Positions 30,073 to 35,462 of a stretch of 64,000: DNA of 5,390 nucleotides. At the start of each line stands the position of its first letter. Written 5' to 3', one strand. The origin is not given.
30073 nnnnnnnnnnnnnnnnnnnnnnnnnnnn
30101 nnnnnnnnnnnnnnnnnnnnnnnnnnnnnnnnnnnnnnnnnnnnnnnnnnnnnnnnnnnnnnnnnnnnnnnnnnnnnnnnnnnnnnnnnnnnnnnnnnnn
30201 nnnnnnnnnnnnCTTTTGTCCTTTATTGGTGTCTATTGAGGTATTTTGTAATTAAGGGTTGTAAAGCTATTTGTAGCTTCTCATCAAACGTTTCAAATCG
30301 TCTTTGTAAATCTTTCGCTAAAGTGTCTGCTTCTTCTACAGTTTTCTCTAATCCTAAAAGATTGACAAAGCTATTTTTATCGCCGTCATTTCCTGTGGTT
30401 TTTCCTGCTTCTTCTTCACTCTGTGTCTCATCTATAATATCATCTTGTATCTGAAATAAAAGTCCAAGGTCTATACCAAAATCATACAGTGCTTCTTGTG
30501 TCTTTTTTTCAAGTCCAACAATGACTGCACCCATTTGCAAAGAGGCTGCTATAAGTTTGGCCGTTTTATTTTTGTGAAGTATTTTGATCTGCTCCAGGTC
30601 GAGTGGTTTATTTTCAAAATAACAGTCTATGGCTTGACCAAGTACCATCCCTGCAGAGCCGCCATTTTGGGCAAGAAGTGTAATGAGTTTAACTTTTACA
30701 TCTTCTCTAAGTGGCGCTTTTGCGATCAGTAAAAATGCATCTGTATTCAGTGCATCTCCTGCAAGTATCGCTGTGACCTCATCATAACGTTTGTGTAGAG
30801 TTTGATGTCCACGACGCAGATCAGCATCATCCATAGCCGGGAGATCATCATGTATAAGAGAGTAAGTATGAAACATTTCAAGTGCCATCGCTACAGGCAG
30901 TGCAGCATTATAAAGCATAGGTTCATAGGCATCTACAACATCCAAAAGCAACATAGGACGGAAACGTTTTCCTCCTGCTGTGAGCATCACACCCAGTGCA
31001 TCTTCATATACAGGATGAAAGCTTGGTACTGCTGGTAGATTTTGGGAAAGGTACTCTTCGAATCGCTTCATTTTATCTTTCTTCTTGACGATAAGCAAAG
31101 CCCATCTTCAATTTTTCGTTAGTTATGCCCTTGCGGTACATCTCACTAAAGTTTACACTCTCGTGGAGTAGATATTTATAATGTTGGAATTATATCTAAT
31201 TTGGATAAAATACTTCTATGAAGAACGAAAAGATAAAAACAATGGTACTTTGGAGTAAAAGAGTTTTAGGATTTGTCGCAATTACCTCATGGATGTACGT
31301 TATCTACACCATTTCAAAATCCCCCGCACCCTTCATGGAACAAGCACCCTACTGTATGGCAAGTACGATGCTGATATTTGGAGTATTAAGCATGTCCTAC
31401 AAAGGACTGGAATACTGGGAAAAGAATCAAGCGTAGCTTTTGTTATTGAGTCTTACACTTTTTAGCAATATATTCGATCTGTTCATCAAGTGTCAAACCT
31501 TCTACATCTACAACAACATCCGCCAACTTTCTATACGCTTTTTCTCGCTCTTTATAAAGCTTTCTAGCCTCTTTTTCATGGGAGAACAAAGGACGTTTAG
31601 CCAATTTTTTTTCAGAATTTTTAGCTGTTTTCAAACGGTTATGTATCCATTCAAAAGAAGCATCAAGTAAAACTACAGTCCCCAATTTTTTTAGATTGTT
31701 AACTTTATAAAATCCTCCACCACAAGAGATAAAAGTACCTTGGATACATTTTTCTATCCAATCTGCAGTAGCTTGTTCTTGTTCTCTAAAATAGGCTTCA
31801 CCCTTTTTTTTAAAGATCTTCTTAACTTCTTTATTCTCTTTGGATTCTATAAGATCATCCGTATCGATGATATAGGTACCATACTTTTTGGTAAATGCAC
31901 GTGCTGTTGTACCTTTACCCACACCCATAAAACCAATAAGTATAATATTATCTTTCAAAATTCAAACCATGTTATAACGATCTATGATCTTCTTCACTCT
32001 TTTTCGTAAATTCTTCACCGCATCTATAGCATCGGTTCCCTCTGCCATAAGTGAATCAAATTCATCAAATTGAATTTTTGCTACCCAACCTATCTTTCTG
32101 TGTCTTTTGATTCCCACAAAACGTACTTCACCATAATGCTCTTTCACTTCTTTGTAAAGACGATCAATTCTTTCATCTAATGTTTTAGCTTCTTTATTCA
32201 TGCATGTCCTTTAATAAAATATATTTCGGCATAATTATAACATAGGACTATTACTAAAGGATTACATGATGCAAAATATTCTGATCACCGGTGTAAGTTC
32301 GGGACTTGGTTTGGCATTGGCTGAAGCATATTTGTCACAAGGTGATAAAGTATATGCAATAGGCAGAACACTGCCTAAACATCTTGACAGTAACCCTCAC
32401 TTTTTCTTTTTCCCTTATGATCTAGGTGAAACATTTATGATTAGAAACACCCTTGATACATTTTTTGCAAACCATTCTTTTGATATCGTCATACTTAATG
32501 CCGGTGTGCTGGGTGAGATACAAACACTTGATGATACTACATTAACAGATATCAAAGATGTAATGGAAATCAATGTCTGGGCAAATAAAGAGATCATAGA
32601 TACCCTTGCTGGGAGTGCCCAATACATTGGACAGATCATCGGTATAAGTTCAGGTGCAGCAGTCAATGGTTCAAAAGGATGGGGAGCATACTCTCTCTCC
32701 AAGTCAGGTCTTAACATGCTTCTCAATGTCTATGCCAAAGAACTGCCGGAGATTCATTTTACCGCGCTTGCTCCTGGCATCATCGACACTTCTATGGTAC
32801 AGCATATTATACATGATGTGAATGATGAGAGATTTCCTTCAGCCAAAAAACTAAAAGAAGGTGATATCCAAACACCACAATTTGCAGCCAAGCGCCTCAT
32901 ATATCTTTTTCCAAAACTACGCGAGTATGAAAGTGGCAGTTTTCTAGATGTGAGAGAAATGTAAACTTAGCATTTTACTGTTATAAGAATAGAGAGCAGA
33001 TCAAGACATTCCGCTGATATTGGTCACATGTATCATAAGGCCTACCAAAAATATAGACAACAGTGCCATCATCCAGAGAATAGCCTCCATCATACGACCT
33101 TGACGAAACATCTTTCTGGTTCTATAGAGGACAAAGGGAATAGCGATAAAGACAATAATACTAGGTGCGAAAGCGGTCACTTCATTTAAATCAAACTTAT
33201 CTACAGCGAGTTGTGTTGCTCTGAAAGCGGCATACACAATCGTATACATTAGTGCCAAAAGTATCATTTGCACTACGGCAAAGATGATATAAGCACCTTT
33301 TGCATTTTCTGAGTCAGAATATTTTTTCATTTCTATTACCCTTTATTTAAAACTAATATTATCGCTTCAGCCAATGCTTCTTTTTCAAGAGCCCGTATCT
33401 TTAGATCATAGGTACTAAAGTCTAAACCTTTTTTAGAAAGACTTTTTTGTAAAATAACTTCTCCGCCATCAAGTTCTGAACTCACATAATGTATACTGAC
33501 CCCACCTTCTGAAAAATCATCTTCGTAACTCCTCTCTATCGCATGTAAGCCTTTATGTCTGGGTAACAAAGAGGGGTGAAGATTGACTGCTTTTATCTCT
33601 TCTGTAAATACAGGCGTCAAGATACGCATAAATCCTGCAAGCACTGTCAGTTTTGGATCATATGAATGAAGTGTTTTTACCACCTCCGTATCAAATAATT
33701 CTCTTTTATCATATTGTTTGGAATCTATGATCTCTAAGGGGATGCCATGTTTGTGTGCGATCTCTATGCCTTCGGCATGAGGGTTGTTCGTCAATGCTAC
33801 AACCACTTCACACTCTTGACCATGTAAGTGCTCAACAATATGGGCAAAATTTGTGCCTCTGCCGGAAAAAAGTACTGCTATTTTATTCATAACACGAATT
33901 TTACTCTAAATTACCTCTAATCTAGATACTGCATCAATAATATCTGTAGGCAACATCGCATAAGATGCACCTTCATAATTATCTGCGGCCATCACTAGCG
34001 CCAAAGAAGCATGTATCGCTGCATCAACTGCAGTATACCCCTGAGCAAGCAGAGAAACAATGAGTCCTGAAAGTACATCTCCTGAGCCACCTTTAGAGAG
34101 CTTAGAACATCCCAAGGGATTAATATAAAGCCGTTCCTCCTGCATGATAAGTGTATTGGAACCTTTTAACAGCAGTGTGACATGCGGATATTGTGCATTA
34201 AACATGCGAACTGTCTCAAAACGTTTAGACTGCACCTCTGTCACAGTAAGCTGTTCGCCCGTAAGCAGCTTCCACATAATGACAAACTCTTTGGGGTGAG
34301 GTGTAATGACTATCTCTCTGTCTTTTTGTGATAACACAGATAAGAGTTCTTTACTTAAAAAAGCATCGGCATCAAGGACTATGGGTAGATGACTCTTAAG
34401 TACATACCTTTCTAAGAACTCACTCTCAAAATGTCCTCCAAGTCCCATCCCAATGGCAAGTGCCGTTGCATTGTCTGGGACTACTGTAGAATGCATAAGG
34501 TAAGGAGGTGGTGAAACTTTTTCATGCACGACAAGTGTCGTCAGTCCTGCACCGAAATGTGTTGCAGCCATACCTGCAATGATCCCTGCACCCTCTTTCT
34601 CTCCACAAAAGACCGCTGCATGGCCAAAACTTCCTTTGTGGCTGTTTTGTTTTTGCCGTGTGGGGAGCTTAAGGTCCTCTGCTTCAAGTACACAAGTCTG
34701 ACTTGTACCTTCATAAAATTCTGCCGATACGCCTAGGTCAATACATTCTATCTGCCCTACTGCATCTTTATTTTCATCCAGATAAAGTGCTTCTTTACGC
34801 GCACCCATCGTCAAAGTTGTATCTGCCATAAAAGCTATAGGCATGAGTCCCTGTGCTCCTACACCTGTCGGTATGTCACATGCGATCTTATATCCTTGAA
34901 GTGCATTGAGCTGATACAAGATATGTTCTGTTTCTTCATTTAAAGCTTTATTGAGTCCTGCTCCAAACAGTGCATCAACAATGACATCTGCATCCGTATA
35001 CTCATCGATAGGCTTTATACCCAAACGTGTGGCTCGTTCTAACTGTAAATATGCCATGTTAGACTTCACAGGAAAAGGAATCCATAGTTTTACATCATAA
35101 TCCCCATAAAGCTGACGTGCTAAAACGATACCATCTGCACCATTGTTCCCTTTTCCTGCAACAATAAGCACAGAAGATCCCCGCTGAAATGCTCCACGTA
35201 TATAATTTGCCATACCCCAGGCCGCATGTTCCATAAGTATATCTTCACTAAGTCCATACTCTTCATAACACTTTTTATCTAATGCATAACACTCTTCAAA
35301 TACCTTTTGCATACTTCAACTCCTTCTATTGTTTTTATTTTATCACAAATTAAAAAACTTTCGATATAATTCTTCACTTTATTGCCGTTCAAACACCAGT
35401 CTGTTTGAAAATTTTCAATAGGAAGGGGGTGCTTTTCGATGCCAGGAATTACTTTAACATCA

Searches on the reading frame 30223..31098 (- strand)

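Call 19: search_protein_families(library=ncbifam, proteins=[window:30223-31098:-], max_evalue=0.00001)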
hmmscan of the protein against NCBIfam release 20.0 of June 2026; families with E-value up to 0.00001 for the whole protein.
window:30223-31098:- (291 aa): 16 families
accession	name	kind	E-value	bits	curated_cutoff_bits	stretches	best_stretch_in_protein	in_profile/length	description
NF045485.1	FPPsyn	subfamily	3.4e-80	269.3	275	1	9-283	4-280/288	farnesyl diphosphate synthase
NF045685.1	GGPPSynCrtE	equivalog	4.2e-59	200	460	1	9-276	10-279/293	geranylgeranyl diphosphate synthase CrtE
NF007877.0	PRK10581.1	equivalog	1.9e-51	175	321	1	14-274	15-280/299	(2E,6E)-farnesyl diphosphate synthase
NF041169.1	f2_encap_cargo4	exception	2.4e-46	158.6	450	1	13-270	19-273/334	family 2 encapsulin nanocompartment cargo protein polyprenyl transferase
NF040698.1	IdsA_Meth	equivalog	1.2e-42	146.3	468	1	32-256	31-256/328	short chain isoprenyl diphosphate synthase IdsA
NF041003.1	GGPP_syn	equivalog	3.1e-39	135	500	1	32-238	29-233/326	geranylgeranyl diphosphate synthase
NF040789.2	gerfarn_diphsyn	equivalog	7.3e-38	130.6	560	1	15-262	20-279/345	geranylfarnesyl diphosphate synthase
TIGR02749.1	prenyl_cyano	equivalog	9.5e-37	126.7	383.2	1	19-270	19-263/322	solanesyl diphosphate synthase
TIGR02748.1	GerC3_HepT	equivalog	4.2e-36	124.7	456.55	1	8-239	11-230/319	heptaprenyl diphosphate synthase component II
NF045549.1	GGPPsyn_IdsB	equivalog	2.7e-30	105.6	475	1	17-265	38-284/346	geranylgeranyl diphosphate synthase IdsB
NF042417.1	NPPPS_Mycobact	equivalog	5.2e-28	98.1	600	1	7-276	23-281/335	nonaprenyl/(2E,6E)-farnesyl/geranylgeranyl diphosphat synthase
NF045628.1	HxpDPsynlarge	equivalog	2e-25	89.5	500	1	32-265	24-246/311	hexaprenyl-diphosphate synthase large subunit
NF008140.0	PRK10888.1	equivalog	7.4e-24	84.6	412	1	38-241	39-233/323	octaprenyl diphosphate synthase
NF040627.1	GFPS_Meth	equivalog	1.6e-19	70.4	600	1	40-226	37-212/285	geranylfarnesyl diphosphate synthase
NF042416.1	GFPPS_Mycobact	equivalog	1.1e-14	54.2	600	1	38-248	37-263/350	bifunctional (2E,6E)-farnesyl/geranyl diphosphate synthase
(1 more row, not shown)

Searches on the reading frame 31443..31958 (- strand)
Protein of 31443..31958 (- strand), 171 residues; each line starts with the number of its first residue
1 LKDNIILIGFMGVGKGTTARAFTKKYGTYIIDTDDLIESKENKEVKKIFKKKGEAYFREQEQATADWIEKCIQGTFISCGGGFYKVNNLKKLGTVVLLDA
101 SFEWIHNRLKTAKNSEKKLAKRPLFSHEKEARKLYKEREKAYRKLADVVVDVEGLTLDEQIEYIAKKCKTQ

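Call 19: search_protein_families(library=ncbifam, proteins=[window:31443-31958:-], max_evalue=0.00001)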
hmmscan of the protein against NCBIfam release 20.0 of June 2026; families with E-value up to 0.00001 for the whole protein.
window:31443-31958:- (171 aa): 13 families
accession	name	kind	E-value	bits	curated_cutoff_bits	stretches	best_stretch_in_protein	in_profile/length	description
NF010553.0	PRK13947.1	equivalog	1.2e-29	103.7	204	1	3-166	2-163/173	shikimate kinase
NF040667.1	hom_kin_desulfo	exception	3.2e-24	85.7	197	1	4-167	2-161/163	homoserine kinase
NF010555.0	PRK13949.1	equivalog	2e-22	80.1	180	1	4-168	3-169/175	shikimate kinase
NF010554.0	PRK13948.1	equivalog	1.9e-21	76.5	217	1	5-167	13-172/192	shikimate kinase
NF002988.0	PRK03731.1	equivalog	1.4e-18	67.2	161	1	1-153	1-154/174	shikimate kinase AroL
NF010552.0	PRK13946.1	equivalog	1.5e-18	67.1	186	1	3-168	24-183/198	shikimate kinase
NF003456.0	PRK05057.1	equivalog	1.7e-18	67.1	195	1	2-158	4-160/173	shikimate kinase AroK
NF010556.0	PRK13951.1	equivalog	2.4e-17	63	560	1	5-156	3-147/492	bifunctional shikimate kinase AroK/3-dehydroquinate synthase AroB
NF010627.0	PRK14021.1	equivalog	8.7e-14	50.8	565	1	4-158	8-164/542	bifunctional shikimate kinase/3-dehydroquinate synthase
NF006610.0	PRK09169.1-4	subfamily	2.9e-12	44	4299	1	4-126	2867-2985/3056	hypothetical protein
NF006015.0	PRK08154.1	subfamily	1.9e-09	37.1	204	1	2-168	136-302/314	anaerobic benzoate catabolism transcriptional regulator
NF001866.0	PRK00625.1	equivalog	2.8e-08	34.1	142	1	4-153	2-150/173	shikimate kinase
TIGR00152.1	TIGR00152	equivalog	3.8e-06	26.9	65.55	0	6-55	3-55/188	dephospho-CoA kinase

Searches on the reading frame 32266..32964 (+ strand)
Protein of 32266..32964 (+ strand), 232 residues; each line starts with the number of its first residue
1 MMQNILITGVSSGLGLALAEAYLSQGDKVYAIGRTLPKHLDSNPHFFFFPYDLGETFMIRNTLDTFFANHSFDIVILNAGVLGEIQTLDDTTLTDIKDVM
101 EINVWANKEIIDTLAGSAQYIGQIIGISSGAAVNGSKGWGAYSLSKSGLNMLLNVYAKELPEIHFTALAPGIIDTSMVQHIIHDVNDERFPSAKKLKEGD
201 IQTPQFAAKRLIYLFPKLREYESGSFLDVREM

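Call 19: search_protein_families(library=ncbifam, proteins=[window:32266-32964:+], max_evalue=0.00001)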
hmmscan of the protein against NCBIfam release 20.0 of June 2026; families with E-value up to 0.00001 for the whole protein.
window:32266-32964:+ (232 aa): 150 families (the best 25 are shown)
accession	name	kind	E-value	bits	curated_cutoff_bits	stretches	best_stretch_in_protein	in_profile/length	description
NF005436.0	PRK07023.1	equivalog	7.6e-30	104.5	292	1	4-214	7-230/248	SDR family oxidoreductase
NF005381.0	PRK06924.1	equivalog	3.2e-27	95.7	258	1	2-231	1-249/251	(S)-benzoin forming benzil reductase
NF005437.0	PRK07024.1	equivalog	3.5e-23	82.3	266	1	2-180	4-193/259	SDR family oxidoreductase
NF005559.1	PRK07231.1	subfamily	1.5e-22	80.3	215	1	4-229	6-243/249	glucose 1-dehydrogenase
NF005118.0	PRK06550.1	equivalog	2.8e-22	79.7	270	1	2-180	5-180/236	3-oxoacyl-ACP reductase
NF006073.0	PRK08219.1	equivalog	1.5e-21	77.2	218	1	2-184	3-185/227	SDR family oxidoreductase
NF005672.0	PRK07454.1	equivalog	8.3e-21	74.3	234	1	2-178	6-193/241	SDR family oxidoreductase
NF005067.0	PRK06484.1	equivalog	2.5e-19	69.2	713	1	5-229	12-247/524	short chain dehydrogenase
TIGR01830.1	3oxo_ACP_reduc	equivalog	5.3e-19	68.9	297.75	1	6-229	2-234/239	3-oxoacyl-[acyl-carrier-protein] reductase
NF009466.0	PRK12826.1-2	subfamily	9.3e-19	67.8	222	1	2-229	3-240/248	3-oxoacyl-ACP reductase FabG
NF005753.0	PRK07577.1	equivalog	1.5e-18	67.2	310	1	3-179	4-178/237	SDR family oxidoreductase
NF005893.0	PRK07856.1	equivalog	5.9e-18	65.1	255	1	3-229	10-237/255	SDR family oxidoreductase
NF047420.2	EF_P_mod_YmfI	equivalog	7.9e-18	65.1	238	1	5-229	2-231/236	elongation factor P 5-aminopentanone reductase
NF004198.0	PRK05653.1-3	equivalog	1.4e-17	63.9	296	1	3-229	8-242/248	3-oxoacyl-ACP reductase FabG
NF006035.0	PRK08177.1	equivalog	2.3e-17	63.3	251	1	2-177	4-187/228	SDR family oxidoreductase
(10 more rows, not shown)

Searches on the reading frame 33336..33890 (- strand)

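Call 19: search_protein_families(library=ncbifam, proteins=[window:33336-33890:-], max_evalue=0.00001)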
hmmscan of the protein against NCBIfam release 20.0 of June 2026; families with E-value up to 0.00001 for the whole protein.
window:33336-33890:- (184 aa): 5 families
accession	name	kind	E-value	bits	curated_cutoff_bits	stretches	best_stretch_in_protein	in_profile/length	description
TIGR00639.1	PurN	equivalog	9.6e-44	149.2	150.1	1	3-182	2-186/192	phosphoribosylglycinamide formyltransferase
NF004684.0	PRK06027.1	subfamily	1.4e-19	70.9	223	1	3-182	91-272/286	formyltetrahydrofolate deformylase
TIGR00655.1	PurU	equivalog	1.9e-19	70.4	285.95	1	3-182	86-267/280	formyltetrahydrofolate deformylase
TIGR00460.1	fmt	equivalog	9e-13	48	201.5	1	44-152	52-155/315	methionyl-tRNA formyltransferase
NF005755.0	PRK07579.1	equivalog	3.8e-06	26.9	238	1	94-177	81-164/245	dTDP-4-amino-4,6-dideoxyglucose formyltransferase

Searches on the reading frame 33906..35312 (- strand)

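Call 19: search_protein_families(library=ncbifam, proteins=[window:33906-35312:-], max_evalue=0.00001)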
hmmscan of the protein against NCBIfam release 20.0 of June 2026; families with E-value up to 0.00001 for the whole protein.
window:33906-35312:- (468 aa): 3 families
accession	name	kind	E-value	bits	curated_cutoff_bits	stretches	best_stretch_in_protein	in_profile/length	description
NF007856.0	PRK10565.1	equivalog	1.5e-50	172.3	703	1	12-464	27-496/510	bifunctional ADP-dependent NAD(P)H-hydrate dehydratase/NAD(P)H-hydrate epimerase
TIGR00196.1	yjeF_cterm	hypoth_equivalog_domain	3.9e-50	170.7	129.85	1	207-464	3-273/277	NAD(P)H-hydrate dehydratase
TIGR00197.1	yjeF_nterm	hypoth_equivalog_domain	9.9e-37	126.6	88.6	1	9-195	9-204/206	NAD(P)H-hydrate epimerase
